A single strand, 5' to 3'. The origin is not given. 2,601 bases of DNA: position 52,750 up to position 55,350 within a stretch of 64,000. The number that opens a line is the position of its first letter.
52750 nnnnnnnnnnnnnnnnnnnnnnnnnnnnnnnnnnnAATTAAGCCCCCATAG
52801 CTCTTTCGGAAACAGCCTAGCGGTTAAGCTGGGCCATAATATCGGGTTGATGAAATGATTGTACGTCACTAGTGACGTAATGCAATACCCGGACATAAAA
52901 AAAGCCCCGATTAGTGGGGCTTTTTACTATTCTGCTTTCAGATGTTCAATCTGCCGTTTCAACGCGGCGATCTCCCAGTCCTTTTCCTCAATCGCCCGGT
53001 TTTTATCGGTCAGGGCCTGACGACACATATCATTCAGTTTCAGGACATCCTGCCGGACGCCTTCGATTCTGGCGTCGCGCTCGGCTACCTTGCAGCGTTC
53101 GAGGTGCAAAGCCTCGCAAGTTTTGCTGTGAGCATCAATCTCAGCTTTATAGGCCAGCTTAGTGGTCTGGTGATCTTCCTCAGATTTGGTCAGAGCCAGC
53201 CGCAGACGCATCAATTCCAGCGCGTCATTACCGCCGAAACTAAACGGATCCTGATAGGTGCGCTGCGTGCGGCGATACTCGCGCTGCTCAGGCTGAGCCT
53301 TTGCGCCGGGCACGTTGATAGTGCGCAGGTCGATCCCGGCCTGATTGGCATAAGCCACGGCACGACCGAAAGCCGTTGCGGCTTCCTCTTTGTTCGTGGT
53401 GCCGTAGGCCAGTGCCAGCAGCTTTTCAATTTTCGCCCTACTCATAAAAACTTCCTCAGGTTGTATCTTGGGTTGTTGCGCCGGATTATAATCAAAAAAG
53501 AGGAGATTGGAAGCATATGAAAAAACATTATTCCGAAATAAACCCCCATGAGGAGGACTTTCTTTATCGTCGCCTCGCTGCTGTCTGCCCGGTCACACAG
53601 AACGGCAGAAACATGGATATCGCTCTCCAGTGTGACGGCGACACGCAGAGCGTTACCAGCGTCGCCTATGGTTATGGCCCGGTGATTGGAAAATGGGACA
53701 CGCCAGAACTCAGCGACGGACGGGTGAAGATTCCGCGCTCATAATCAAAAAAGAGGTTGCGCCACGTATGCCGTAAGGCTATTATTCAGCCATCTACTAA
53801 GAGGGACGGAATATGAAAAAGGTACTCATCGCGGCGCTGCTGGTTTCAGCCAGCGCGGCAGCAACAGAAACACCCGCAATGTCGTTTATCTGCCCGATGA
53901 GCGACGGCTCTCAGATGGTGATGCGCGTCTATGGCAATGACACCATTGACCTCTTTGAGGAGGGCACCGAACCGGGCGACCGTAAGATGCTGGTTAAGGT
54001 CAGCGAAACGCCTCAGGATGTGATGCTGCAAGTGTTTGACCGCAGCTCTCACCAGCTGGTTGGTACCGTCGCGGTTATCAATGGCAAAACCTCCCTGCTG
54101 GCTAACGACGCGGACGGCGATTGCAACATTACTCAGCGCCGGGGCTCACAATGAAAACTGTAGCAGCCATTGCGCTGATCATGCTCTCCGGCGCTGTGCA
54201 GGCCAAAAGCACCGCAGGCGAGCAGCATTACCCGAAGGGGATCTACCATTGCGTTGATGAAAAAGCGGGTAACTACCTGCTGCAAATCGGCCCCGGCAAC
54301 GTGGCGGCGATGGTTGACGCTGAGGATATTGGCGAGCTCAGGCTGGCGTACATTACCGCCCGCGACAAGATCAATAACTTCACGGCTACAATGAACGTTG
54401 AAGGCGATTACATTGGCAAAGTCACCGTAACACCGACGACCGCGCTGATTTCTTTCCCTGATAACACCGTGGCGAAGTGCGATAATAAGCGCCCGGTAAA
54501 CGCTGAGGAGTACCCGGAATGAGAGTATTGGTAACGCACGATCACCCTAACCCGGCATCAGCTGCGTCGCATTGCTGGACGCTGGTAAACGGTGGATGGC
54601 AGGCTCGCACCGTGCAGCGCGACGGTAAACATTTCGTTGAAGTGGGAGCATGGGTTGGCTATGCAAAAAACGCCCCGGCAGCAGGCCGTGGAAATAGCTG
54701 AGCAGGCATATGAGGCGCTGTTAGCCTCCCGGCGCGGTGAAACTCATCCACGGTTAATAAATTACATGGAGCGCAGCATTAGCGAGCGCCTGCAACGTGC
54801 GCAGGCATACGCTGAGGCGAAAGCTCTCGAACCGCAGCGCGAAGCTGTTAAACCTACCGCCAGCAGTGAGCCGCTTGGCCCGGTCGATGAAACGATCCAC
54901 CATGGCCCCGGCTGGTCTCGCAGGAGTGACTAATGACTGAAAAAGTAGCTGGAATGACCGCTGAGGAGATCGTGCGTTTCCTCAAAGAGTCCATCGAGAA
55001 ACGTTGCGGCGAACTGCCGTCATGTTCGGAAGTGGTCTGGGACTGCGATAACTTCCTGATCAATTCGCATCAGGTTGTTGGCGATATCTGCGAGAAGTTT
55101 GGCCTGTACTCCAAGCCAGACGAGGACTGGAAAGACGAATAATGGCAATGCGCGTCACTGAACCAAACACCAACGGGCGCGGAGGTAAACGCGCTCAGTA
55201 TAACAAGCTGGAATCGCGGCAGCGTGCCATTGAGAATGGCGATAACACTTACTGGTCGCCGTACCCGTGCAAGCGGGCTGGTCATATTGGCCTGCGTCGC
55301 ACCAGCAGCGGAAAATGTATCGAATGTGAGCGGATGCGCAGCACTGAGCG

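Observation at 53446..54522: Divergent control region and a plus-strand operon opening with paired periplasmic proteins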

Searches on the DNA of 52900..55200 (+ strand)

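Call 3: search_dna_similar(query=window:52900-55200:+, collection=phages, mode=near, max_rows=20)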
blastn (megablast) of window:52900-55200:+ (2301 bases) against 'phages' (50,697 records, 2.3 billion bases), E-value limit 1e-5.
Records with a match: 1; places in all: 1; records where one place covers at least 80% of the query: 1.
Best place of each record, by identity: 95-99% 1.
By first word of the organism name: Enterobacter 1.
By host as written in the record: Enterobacter sp. 1.
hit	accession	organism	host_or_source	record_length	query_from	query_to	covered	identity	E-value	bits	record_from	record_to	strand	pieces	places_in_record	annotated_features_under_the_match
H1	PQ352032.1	Enterobacter phage phiT5282EW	Enterobacter sp.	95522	1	2301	100%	98.0%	0e+0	3989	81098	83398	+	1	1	hypothetical protein (x8)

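Call 4: search_dna_similar(query=window:52900-55200:+, collection=plasmids, mode=near, max_rows=20)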
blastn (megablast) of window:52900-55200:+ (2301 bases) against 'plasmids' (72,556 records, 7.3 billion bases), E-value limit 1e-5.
No match.

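Call 5: get_annotated_region(hit=H1, flank=12000)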
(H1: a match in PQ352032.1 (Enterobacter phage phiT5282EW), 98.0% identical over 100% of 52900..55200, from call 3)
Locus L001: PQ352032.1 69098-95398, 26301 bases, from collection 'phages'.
description: Enterobacter phage phiT5282EW, complete genome.
organism: Enterobacter phage phiT5282EW (NCBI taxid 3369136)
taxonomy: Viruses; Duplodnaviria; Heunggongvirae; Uroviricota; Caudoviricetes
host: Enterobacter sp.; source: -; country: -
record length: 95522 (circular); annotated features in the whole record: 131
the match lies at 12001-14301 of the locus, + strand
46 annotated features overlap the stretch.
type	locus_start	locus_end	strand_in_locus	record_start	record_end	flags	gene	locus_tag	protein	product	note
CDS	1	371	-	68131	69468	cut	-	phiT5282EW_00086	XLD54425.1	hypothetical protein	-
CDS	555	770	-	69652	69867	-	-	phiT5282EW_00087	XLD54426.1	hypothetical protein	-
CDS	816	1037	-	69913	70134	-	-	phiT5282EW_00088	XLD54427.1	hypothetical protein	-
CDS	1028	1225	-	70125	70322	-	-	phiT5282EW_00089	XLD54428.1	hypothetical protein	-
CDS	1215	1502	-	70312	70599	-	-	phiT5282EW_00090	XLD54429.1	hypothetical protein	-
CDS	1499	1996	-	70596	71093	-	-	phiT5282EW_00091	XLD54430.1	hypothetical protein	-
CDS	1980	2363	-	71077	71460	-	-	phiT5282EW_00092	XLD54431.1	hypothetical protein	-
CDS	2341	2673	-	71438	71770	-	-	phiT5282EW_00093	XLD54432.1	hypothetical protein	-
CDS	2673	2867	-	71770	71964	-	-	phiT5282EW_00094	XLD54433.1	hypothetical protein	-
CDS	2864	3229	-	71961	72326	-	-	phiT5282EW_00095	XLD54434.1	hypothetical protein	-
CDS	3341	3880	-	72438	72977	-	-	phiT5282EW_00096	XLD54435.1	hypothetical protein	-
CDS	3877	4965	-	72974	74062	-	-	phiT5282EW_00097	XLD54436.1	hypothetical protein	-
CDS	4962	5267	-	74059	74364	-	-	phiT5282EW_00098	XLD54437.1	hypothetical protein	-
CDS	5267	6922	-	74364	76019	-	-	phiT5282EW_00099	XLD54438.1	hypothetical protein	-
CDS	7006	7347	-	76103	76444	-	-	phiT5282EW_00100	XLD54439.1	hypothetical protein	-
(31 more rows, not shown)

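Call 61: search_rna_families(source=window, start=53200, end=54200, threshold=evalue, max_evalue=1)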
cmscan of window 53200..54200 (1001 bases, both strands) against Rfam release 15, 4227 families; matches with E-value up to 1: 0.
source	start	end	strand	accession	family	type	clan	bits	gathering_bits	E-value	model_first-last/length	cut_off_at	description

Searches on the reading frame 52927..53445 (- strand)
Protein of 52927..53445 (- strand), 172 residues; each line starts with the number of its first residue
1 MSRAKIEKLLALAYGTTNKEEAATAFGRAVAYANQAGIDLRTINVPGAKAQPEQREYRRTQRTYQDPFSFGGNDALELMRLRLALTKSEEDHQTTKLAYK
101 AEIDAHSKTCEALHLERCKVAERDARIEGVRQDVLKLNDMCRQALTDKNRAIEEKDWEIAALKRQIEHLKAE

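Call 6: search_protein_families(library=pfam, max_evalue=0.1, proteins=[window:52927-53445:-])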
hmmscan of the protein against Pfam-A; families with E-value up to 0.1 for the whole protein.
window:52927-53445:- (172 aa): 4 families
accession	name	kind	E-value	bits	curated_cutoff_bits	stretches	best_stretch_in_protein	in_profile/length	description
PF10979.13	DUF2786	-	1.8e-05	25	23.9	1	4-29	4-29/40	Protein of unknown function (DUF2786)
PF18504.6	Csm1_N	-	0.014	16.1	26.3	0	149-171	33-55/70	Csm1 N-terminal domain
PF20663.3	COG4_N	-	0.05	14.1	27.3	0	75-161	3-82/107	Conserved oligomeric Golgi complex subunit 4, N-terminal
PF18035.6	Bap31_Bap29_C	-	0.078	13.5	30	1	152-172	10-30/52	Bap31/Bap29 cytoplasmic coiled-coil domain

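Call 7: search_protein_families(library=phrogs, max_evalue=0.01, proteins=[window:52927-53445:-])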
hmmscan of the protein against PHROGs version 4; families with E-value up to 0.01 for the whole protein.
window:52927-53445:- (172 aa): 1 family
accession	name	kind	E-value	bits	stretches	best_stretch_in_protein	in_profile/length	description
phrog_421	-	unknown function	0.00023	21.7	1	4-51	11-58/241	unknown function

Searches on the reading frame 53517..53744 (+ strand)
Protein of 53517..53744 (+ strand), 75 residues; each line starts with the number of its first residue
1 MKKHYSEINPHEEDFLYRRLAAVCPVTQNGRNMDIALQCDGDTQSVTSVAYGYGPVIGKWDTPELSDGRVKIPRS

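Call 6: search_protein_families(library=pfam, max_evalue=0.1, proteins=[window:53517-53744:+])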
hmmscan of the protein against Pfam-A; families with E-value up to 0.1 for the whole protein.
window:53517-53744:+ (75 aa): 0 families

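Call 7: search_protein_families(library=phrogs, max_evalue=0.01, proteins=[window:53517-53744:+])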
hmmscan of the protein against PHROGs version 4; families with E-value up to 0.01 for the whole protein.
window:53517-53744:+ (75 aa): 0 families

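Call 62: search_dna_similar(query=window:53517-53744:+, collection=phages, mode=protein, max_evalue=1)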
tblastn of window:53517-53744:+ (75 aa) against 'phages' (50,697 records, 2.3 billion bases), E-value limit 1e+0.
Records with a match: 2; places in all: 2; records where one place covers at least 80% of the query: 2.
Best place of each record, by identity: >=99% 1; <60% 1.
By first word of the organism name: Enterobacter 1; Yersinia 1.
By host as written in the record: Enterobacter sp. 1; Yersinia enterocolitica serotype O:8 1.
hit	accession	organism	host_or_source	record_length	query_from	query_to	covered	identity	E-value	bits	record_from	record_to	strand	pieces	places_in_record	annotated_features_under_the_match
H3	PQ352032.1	Enterobacter phage phiT5282EW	Enterobacter sp.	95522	1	75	100%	100.0%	7e-46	160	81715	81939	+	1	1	hypothetical protein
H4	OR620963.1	Yersinia phage fHe-Yen8-01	Yersinia enterocolitica serotype O:8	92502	1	73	97%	47.9%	1e-17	80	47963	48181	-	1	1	hypothetical protein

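Call 63: get_annotated_region(hit=H4, flank=5000)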
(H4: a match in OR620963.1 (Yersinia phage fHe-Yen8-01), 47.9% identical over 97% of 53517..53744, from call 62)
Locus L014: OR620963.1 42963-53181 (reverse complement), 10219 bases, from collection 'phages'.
description: Yersinia phage fHe-Yen8-01, complete genome.
organism: Yersinia phage fHe-Yen8-01 (NCBI taxid 3080769)
taxonomy: Viruses; Duplodnaviria; Heunggongvirae; Uroviricota; Caudoviricetes
host: Yersinia enterocolitica serotype O:8; source: sewage; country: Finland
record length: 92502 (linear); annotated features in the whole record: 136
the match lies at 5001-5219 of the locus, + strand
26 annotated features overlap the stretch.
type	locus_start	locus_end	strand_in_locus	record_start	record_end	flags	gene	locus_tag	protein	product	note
CDS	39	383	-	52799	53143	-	-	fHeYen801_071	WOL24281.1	particle associated protein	-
CDS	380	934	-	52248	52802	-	-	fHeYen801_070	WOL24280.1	hypothetical protein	-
CDS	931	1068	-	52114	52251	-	-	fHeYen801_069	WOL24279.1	hypothetical protein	-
CDS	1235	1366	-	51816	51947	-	-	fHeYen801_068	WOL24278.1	hypothetical protein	-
CDS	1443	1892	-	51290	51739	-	-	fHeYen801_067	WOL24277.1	hypothetical protein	-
CDS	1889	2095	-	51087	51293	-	-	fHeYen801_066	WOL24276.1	hypothetical protein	-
CDS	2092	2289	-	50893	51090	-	-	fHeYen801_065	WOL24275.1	hypothetical protein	-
CDS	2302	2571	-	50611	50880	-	-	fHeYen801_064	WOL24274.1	hypothetical protein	-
CDS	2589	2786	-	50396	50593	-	-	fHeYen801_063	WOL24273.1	hypothetical protein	-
CDS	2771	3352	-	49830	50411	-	-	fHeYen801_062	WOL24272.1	hypothetical protein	-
CDS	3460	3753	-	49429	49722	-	-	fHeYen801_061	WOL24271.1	hypothetical protein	-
CDS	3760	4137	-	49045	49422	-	-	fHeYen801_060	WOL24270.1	hypothetical protein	-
CDS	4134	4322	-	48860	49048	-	-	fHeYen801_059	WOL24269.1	hypothetical protein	-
CDS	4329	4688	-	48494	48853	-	-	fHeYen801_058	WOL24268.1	hypothetical protein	-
CDS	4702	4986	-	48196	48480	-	-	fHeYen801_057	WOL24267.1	hypothetical protein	-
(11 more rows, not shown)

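Call 69: search_dna_similar(query=L014:5303-5959:+, collection=phages, mode=protein, max_evalue=1, max_rows=30)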
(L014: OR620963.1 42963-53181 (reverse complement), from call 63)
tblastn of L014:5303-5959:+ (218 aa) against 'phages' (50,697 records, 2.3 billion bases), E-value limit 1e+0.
Records with a match: 1; places in all: 1; records where one place covers at least 80% of the query: 1.
Best place of each record, by identity: >=99% 1.
By first word of the organism name: Yersinia 1.
By host as written in the record: Yersinia enterocolitica serotype O:8 1.
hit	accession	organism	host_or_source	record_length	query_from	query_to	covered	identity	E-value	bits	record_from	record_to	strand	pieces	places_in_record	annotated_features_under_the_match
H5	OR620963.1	Yersinia phage fHe-Yen8-01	Yersinia enterocolitica serotype O:8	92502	1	218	100%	100.0%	2e-141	441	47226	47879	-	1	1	hypothetical protein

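Call 80: search_protein_families(library=ncbifam, max_evalue=1, proteins=[window:53517-53744:+, L014:5303-5959:+])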
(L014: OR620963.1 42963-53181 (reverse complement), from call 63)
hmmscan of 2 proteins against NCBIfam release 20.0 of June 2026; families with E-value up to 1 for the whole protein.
window:53517-53744:+ (75 aa): 1 family
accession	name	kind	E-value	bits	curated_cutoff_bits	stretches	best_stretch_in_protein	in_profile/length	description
NF002829.0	PRK03007.1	equivalog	0.18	10.6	385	1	8-51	56-99/425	deoxyguanosinetriphosphate triphosphohydrolase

L014:5303-5959:+ (218 aa): 0 families

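Call 81: search_protein_families(library=pfam, max_evalue=10, proteins=[L014:5303-5959:+])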
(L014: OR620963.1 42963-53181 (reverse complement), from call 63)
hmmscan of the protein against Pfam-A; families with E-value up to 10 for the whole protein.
L014:5303-5959:+ (218 aa): 0 families

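Call 87: find_related_loci(query=L014:5303-5959:+, collection=viral_contigs, flank=1500)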
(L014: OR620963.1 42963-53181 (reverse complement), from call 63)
Query L014:5303-5959:+ (218 aa) in viral_contigs; peptide patterns used: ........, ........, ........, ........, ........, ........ (x = any residue, [..] = any of these).
29 stretches matched a pattern, but none encodes a relative of the query by tblastn (E <= 1e-3).

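Call 89: find_related_loci(query=A5, collection=viral_contigs, flank=2500)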
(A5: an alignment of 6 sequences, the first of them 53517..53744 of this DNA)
Query A5 (75 aa) in viral_contigs; peptide patterns used: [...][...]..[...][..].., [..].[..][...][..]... (x = any residue, [..] = any of these).
64 stretches matched a pattern; 3 encode a relative of the query (tblastn E <= 1e-3); 3 distinct loci.
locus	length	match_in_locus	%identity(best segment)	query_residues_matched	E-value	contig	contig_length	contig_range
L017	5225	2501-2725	99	1-75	3e-50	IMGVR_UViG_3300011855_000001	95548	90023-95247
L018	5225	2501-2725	95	1-75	2e-48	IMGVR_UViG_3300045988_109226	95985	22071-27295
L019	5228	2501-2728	49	1-74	1e-20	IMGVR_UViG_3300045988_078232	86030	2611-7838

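Call 96: search_solved_structures(query=A5, max_evalue=10)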
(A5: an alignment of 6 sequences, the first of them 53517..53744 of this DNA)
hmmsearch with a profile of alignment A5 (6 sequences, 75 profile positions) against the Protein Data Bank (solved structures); distinct sequences matched with E-value up to 10: 3.
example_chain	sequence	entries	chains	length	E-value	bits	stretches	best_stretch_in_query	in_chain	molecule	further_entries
5xzk_A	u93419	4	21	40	0.032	17.4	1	37-63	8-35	lectin (PhoSL) | lectin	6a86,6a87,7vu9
6jk2_A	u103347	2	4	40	0.17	15.1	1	37-65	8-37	Lectin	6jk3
6eke_A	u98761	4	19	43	0.17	15.1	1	37-65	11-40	lectin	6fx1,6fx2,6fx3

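Call 97: search_protein_families(library=padloc, max_evalue=0.1, proteins=[window:53517-53744:+, L014:5303-5959:+])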
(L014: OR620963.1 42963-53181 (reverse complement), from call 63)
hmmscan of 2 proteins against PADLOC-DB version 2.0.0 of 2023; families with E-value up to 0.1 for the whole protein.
window:53517-53744:+ (75 aa): 0 families

L014:5303-5959:+ (218 aa): 2 families
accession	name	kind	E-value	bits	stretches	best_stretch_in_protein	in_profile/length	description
PDLC02433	Aga1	-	0.0079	13.9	1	40-160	53-168/243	-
PDLC01475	Csx22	-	0.018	12.7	1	117-148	35-67/191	CAS-III-A; effector_UNK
